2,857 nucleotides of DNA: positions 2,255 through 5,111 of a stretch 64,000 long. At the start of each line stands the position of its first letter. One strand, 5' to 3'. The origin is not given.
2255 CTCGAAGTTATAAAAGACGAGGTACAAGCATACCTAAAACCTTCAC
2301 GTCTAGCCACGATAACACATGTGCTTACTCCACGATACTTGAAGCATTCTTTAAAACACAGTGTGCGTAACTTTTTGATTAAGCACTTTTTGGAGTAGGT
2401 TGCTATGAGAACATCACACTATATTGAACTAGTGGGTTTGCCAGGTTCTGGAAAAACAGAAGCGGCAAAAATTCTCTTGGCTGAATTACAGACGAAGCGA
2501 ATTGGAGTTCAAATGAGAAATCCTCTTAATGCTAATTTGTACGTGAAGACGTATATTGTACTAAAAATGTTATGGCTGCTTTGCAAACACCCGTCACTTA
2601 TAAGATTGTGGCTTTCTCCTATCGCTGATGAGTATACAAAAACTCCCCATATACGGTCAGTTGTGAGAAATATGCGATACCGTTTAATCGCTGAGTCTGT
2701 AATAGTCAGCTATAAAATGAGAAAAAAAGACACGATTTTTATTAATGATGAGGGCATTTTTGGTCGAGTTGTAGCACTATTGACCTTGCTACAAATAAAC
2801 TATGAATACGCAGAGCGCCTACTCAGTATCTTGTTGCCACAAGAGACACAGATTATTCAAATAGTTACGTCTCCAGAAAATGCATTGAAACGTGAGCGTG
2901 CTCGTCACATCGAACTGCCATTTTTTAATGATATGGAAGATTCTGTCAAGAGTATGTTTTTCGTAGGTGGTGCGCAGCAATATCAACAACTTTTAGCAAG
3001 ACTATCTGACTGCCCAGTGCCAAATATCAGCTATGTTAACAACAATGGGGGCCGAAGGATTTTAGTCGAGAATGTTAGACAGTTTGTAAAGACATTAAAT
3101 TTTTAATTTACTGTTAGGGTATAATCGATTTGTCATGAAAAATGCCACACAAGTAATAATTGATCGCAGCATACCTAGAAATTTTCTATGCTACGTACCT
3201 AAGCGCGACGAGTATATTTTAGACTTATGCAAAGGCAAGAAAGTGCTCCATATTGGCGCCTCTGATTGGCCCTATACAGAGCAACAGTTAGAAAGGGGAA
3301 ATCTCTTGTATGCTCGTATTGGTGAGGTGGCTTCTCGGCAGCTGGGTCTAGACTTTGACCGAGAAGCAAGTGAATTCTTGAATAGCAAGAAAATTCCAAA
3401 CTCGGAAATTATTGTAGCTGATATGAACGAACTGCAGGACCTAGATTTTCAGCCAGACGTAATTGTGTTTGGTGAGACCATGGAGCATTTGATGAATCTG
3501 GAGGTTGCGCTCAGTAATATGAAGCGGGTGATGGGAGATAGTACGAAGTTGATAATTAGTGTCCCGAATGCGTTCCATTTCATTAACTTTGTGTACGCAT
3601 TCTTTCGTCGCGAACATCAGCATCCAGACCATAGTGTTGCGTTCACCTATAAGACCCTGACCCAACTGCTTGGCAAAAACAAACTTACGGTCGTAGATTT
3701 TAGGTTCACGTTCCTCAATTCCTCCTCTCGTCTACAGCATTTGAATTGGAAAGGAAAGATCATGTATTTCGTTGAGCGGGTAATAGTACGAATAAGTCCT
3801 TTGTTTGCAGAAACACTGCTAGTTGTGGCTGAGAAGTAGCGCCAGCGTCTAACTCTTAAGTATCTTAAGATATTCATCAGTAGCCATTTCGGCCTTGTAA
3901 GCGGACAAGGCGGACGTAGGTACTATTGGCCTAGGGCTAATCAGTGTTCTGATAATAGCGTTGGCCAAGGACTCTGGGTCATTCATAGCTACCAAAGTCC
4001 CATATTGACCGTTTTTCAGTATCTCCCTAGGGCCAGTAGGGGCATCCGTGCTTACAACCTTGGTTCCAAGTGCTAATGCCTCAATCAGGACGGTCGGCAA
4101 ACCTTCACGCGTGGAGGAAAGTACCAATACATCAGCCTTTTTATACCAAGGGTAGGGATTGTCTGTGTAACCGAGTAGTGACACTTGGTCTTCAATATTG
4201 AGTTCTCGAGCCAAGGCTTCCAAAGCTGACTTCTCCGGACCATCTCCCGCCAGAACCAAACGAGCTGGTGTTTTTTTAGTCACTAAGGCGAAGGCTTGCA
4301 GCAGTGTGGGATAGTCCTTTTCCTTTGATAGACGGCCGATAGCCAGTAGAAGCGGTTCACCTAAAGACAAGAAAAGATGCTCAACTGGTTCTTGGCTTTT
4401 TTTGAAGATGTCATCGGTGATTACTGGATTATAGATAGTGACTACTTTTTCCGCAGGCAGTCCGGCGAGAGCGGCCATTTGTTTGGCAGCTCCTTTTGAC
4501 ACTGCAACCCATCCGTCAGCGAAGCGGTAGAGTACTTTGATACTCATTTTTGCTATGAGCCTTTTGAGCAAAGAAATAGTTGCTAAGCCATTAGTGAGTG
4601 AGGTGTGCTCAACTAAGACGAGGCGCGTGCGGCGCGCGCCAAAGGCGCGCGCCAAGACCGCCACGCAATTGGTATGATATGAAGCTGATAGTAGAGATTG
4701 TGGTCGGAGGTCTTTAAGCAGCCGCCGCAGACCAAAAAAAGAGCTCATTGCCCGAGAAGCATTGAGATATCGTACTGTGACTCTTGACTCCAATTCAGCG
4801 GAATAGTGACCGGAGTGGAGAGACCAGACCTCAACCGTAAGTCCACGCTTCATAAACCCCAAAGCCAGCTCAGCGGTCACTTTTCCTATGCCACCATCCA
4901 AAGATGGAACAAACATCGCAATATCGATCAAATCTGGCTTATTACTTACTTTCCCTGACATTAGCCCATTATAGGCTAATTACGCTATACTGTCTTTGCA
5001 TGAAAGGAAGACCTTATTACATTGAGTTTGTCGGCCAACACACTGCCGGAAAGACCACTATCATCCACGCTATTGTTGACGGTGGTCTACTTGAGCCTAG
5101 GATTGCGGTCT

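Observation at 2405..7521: Trio of paralogous N-terminal P-loop (Walker A) small proteins inside a glycan-biosynthesis cluster, one fused to a GT4 glycosyltransferase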

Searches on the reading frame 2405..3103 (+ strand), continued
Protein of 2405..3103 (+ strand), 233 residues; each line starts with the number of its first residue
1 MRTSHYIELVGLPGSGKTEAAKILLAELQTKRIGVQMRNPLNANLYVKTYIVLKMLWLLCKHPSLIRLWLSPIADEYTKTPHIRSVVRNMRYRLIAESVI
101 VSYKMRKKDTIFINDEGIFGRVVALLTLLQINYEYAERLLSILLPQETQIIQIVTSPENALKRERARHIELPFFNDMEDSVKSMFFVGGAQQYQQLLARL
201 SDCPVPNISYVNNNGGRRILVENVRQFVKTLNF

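Call 98: search_protein_families(library=pfam, proteins=[L019:4351-5868:+, L019:5868-6596:+, L013:17485-18153:+, L013:18153-18917:+, L013:11485-12288:+], max_evalue=0.01)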
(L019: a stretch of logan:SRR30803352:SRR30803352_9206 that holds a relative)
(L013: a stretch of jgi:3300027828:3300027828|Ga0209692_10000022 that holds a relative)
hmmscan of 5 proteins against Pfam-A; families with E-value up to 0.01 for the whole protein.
L019:4351-5868:+ (506 aa): 6 families
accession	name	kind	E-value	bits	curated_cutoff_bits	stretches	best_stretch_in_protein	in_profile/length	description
PF02223.23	Thymidylate_kin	-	2.7e-07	30.9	27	1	360-498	50-185/185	Thymidylate kinase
PF13401.12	AAA_22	-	7.5e-06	26.7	27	1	277-371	4-89/130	AAA domain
PF14907.12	NTP_transf_5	-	7.2e-05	22.9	31.2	1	47-153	95-192/249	Uncharacterised nucleotidyltransferase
PF13191.12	AAA_16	-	0.0016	19.4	32.6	0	275-343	20-88/167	AAA ATPase domain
PF00005.33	ABC_tran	-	0.0043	18.1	25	1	278-304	11-37/137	ABC transporter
PF13671.12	AAA_33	-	0.0057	17.4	27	0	281-369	2-62/143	AAA domain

L019:5868-6596:+ (243 aa): 9 families
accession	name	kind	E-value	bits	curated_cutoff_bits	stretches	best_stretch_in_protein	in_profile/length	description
PF13238.12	AAA_18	-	1.7e-05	25.7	29.4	0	11-25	4-18/128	AAA domain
PF13207.12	AAA_17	-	0.0003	21.5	27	0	11-30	1-20/136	AAA domain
PF13671.12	AAA_33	-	0.00039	21.2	27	0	10-38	4-32/143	AAA domain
PF01712.25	dNK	-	0.0024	18.1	27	0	155-221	124-182/203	Deoxynucleoside kinase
PF06309.17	Torsin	-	0.0041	17.7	27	1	3-48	51-96/127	Torsin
PF24883.2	NPHP3_N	-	0.0042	17.7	24.8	1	10-68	27-83/164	Nephrocystin 3, N-terminal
PF02223.23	Thymidylate_kin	-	0.0056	16.8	27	0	12-35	3-26/185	Thymidylate kinase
PF02367.23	TsaE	-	0.0067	16.8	26.6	0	7-46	23-63/128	Threonylcarbamoyl adenosine biosynthesis protein TsaE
PF01583.26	APS_kinase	-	0.0076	16.7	21.1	0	8-36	5-33/152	Adenylylsulphate kinase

L013:17485-18153:+ (223 aa): 3 families
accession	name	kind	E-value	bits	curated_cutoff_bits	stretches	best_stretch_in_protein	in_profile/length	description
PF17784.7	Sulfotransfer_4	-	1.9e-08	34.9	22.8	1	59-200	55-213/215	Sulfotransferase domain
PF13469.12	Sulfotransfer_3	-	2.5e-07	31.6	27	1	4-149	1-181/216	Sulfotransferase family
PF00685.33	Sulfotransfer_1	-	0.001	19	22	1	4-130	2-128/255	Sulfotransferase domain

L013:18153-18917:+ (255 aa): 18 families
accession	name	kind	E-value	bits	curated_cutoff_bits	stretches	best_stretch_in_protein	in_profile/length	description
PF01583.26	APS_kinase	-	1.6e-19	70.9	21.1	1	117-205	4-98/152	Adenylylsulphate kinase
PF01467.32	CTP_transf_like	-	6.6e-09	36.5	21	1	8-60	1-56/133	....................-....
PF13671.12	AAA_33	-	9e-09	36.2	27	1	118-180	2-69/143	AAA domain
PF06414.18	Zeta_toxin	-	8.1e-06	25.9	22.3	1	106-175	8-80/199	Zeta toxin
PF03193.22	RsgA_GTPase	-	3.9e-05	24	30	1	86-156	82-144/174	RsgA GTPase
PF13189.12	Cytidylate_kin2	-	4e-05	24.3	28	1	117-180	1-65/176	Cytidylate kinase-like family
PF13238.12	AAA_18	-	9.5e-05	23.3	29.4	1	118-210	1-97/128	AAA domain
PF13401.12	AAA_22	-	0.00067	20.4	27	0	115-150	5-33/130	AAA domain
PF13555.12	AAA_29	-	0.001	19.2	27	1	115-133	22-40/61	P-loop containing region of AAA domain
PF24883.2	NPHP3_N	-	0.0016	19.1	24.8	1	111-138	18-45/164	Nephrocystin 3, N-terminal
PF00910.28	RNA_helicase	-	0.0026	18.7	21.5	1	118-143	1-26/105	RNA helicase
PF01121.26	CoaE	-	0.0026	17.9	27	1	117-155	2-39/180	Dephospho-CoA kinase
PF13479.12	AAA_24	-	0.003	17.8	27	0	118-145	5-29/195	AAA domain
PF00005.33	ABC_tran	-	0.0034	18.4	25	1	116-162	12-52/137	ABC transporter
PF13521.12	AAA_28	-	0.0053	17.4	27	1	118-178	2-60/164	AAA domain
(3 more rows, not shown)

L013:11485-12288:+ (268 aa): 1 family
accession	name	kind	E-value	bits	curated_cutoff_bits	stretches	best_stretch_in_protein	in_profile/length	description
PF00459.30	Inositol_P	-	5.9e-39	134.6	27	1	12-265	7-269/271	Inositol monophosphatase family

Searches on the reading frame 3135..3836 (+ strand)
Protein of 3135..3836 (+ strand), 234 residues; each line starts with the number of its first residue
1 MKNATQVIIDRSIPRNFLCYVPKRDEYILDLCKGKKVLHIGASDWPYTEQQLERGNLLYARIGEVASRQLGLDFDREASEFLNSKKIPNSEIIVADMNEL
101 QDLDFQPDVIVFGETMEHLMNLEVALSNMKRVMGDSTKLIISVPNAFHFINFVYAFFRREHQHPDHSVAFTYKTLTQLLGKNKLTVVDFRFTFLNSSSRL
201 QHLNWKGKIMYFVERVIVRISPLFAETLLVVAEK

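Call 3: search_protein_families(library=pfam, proteins=[window:3135-3836:+], max_evalue=1)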
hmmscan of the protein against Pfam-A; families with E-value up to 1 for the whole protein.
window:3135-3836:+ (234 aa): 7 families
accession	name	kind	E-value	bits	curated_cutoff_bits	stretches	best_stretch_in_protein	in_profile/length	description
PF13489.12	Methyltransf_23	-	4.1e-06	27.1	27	1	82-187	60-162/164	Methyltransferase domain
PF08241.18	Methyltransf_11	-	1.1e-05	26.4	21.2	1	65-138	17-92/95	Methyltransferase domain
PF13649.12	Methyltransf_25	-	0.00098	20.2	27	1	66-133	21-93/97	Methyltransferase domain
PF13847.12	Methyltransf_31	-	0.0019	18.3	27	1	78-145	44-113/145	Methyltransferase domain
PF08242.18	Methyltransf_12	-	0.0055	17.8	30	1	67-135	21-94/98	Methyltransferase domain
PF08967.16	ENCP4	-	0.013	16.1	31.4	1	91-130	9-48/81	Putative type 4B encapsulin shell protein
PF02596.20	DUF169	-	0.15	12.3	27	1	78-128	93-144/209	Uncharacterised ArCR, COG2043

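Call 22: find_related_loci(query=A2, collection=metagenome_contigs, flank=10000)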
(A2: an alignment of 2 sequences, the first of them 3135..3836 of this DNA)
Query A2 (234 aa) in metagenome_contigs; peptide patterns used: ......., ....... (x = any residue, [..] = any of these).
600 stretches matched a pattern (row limit reached: there are more); 3 encode a relative of the query (tblastn E <= 1e-3); 3 distinct loci.
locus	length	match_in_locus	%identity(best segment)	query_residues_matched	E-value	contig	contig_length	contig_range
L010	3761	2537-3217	65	8-234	2e-106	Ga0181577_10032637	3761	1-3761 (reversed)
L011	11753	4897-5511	44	20-234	7e-57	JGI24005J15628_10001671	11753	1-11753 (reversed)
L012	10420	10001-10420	24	33-186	2e-10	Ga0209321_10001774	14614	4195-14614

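Call 90: search_protein_families(library=ncbifam, proteins=[window:3135-3836:+], max_evalue=0.001)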
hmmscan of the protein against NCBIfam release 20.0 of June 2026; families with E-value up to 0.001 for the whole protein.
window:3135-3836:+ (234 aa): 0 families

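Call 95: search_protein_families(library=padloc, proteins=[window:3135-3836:+], max_evalue=0.1)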
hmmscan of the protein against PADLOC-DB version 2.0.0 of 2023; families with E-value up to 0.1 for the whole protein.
window:3135-3836:+ (234 aa): 1 family
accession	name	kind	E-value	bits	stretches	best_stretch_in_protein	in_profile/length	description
PDLC04134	mad2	-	0.0001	19.3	1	68-149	315-402/492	mads_2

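Call 96: search_protein_families(library=phrogs, proteins=[window:3135-3836:+], max_evalue=0.1)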
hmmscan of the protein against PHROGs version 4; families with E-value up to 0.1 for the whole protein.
window:3135-3836:+ (234 aa): 3 families
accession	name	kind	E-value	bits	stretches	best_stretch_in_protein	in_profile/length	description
phrog_22502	-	other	0.029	15.1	1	100-162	134-196/276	methyltransferase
phrog_23522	-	unknown function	0.057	14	1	33-160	51-163/273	-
phrog_5399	-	other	0.06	14.2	0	87-156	23-95/149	SAM-dependent methyltransferase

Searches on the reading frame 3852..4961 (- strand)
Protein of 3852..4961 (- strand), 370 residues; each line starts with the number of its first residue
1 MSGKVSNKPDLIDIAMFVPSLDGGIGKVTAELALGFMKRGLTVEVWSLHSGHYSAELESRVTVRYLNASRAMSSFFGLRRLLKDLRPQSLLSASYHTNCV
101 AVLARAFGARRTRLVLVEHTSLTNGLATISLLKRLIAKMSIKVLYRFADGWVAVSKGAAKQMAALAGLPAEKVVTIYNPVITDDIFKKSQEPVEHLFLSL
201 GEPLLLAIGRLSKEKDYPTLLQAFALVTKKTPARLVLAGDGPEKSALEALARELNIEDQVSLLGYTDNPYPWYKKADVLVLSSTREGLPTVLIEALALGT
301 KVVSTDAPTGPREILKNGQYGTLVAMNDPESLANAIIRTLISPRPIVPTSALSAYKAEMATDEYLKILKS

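Call 3: search_protein_families(library=pfam, proteins=[window:3852-4961:-], max_evalue=1)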
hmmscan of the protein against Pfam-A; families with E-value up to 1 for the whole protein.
window:3852-4961:- (370 aa): 6 families
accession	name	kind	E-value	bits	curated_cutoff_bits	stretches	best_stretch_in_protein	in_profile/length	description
PF00534.26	Glycos_transf_1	-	3.7e-37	127.9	26.4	1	200-342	13-158/172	Glycosyl transferases group 1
PF13692.12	Glyco_trans_1_4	-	1.7e-35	122.8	27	1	203-340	2-140/142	Glycosyl transferases group 1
PF13439.12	Glyco_transf_4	-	1.4e-20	74.4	28.5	1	23-183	2-169/170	Glycosyltransferase Family 4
PF13579.12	Glyco_trans_4_4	-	1.5e-15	58.3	29.7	1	23-178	1-157/158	Glycosyl transferase 4-like domain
PF20706.3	GT4-conflict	-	3.1e-05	23.6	26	1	144-304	143-310/385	Family 4 Glycosyltransferase in conflict systems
PF13477.12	Glyco_trans_4_2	-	0.12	12.9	23.4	1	29-105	13-91/139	Glycosyl transferase 4-like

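Call 90: search_protein_families(library=ncbifam, proteins=[window:3852-4961:-], max_evalue=0.001)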
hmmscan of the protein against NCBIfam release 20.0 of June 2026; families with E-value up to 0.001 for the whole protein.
window:3852-4961:- (370 aa): 31 families (the best 25 are shown)
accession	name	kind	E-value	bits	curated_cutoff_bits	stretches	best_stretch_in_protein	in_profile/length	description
NF050063.1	ProtGlycPglJ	equivalog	9.4e-44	150.1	500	1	80-340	79-330/363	N-acetylgalactosamine-N,N'-diacetylbacillosaminyl-diphospho-undecaprenol 4-alpha-N-acetylgalactosaminyltransferase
TIGR03088.1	stp2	hypoth_equivalog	2.5e-31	109.1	409.05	1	70-338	65-334/374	TIGR03088 family PEP-CTERM/XrtA system glycosyltransferase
NF007396.0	PRK09922.1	equivalog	8e-29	100.6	385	1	52-366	56-349/361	lipopolysaccharide 1,6-galactosyltransferase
TIGR03999.1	thiol_BshA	equivalog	1.3e-27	96.7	273.7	1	148-341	145-337/375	N-acetyl-alpha-D-glucosaminyl L-malate synthase BshA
NF050056.1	ProtGlycPglH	equivalog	4.3e-25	88.5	600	1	68-340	68-317/354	GalNAc-alpha-(1->4)-GalNAc-alpha-(1->3)-diNAcBac-PP-undecaprenol alpha-1,4-N-acetyl-D-galactosaminyltransferase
NF041876.1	EPS_EpsE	equivalog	6.7e-22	78.3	400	1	205-346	217-365/389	exopolysaccharide biosynthesis GT4 family glycosyltransferase EpsE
TIGR04157.1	glyco_rSAM_CFB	subfamily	1.9e-18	66.7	400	1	142-329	164-353/406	TIGR04157 family glycosyltransferase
TIGR04047.1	MSMEG_0565_glyc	hypoth_equivalog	6.3e-16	58.4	259.85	1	148-342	139-341/373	MSMEG_0565 family glycosyltransferase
TIGR04063.1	stp3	hypoth_equivalog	7.9e-16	57.9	442.05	1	118-340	128-358/397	TIGR04063 family PEP-CTERM/XrtA system glycosyltransferase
NF047684.1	TeichurnBiosyTuaC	equivalog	1.5e-15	57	550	1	188-338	205-350/391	teichuronic acid biosynthesis protein TuaC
NF047880.1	glyco_SdgA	exception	3.4e-15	55.6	800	1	205-344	318-458/488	serine-aspartate repeat adhesin O-glycosyltransferase SdgA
NF011726.0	PRK15179.1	equivalog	7.2e-15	54.3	733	1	210-329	525-644/694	Vi polysaccharide biosynthesis protein TviE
NF047881.1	glyco_SdgB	exception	3.7e-13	49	800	1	205-346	324-466/496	serine-aspartate repeat adhesin O-glycosyltransferase SdgB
NF038011.1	PelF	equivalog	5.3e-13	48.8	100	1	142-342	252-457/489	GT4 family glycosyltransferase PelF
TIGR03449.1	mycothiol_MshA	equivalog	2e-12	46.7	462.5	1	178-342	194-369/406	D-inositol-3-phosphate glycosyltransferase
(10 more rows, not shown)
